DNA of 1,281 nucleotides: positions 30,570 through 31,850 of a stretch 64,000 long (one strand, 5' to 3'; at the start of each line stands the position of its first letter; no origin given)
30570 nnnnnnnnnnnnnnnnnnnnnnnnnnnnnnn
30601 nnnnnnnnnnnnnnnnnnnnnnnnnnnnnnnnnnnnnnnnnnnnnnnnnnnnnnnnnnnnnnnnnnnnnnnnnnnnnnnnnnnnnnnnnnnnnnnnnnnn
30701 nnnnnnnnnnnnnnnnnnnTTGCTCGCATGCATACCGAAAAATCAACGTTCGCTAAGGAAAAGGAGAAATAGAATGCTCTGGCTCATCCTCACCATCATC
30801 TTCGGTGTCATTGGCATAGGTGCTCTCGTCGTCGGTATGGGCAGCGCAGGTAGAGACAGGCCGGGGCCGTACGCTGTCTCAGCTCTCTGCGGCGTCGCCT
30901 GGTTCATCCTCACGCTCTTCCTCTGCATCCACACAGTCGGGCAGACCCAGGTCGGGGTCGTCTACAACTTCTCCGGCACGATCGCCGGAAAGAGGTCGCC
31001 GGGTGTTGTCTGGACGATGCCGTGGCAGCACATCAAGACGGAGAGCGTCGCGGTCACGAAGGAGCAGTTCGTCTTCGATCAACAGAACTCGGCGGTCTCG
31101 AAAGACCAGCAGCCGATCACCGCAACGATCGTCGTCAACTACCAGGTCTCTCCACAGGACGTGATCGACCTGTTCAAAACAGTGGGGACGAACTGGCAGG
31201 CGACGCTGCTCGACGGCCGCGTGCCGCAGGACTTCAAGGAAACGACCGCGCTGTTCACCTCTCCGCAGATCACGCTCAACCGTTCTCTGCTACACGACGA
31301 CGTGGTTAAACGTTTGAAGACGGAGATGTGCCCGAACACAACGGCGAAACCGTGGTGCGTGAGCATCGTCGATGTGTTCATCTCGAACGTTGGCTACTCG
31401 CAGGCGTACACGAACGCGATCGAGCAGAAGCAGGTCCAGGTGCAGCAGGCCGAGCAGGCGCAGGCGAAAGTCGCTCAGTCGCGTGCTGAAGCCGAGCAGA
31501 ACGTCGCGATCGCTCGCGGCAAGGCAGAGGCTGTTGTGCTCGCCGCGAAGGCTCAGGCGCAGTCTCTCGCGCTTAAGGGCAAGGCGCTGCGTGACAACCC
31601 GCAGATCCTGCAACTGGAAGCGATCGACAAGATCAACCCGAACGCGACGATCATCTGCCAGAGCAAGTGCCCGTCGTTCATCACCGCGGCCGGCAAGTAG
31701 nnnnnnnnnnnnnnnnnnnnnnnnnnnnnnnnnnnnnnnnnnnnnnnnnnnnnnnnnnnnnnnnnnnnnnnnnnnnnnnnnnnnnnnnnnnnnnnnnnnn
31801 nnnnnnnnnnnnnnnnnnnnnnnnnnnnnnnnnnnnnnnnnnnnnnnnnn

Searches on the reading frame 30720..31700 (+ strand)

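Call 85: search_protein_families(library=phrogs, proteins=[window:30720-31700:+], max_evalue=0.00001)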
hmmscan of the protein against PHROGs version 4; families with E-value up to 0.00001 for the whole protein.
window:30720-31700:+ (326 aa): 2 families
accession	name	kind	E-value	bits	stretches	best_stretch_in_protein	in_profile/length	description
phrog_200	-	other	8.4e-46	157.8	1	9-306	34-339/379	lipoprotein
phrog_38808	-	unknown function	1.3e-07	32.8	1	264-306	7-49/68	-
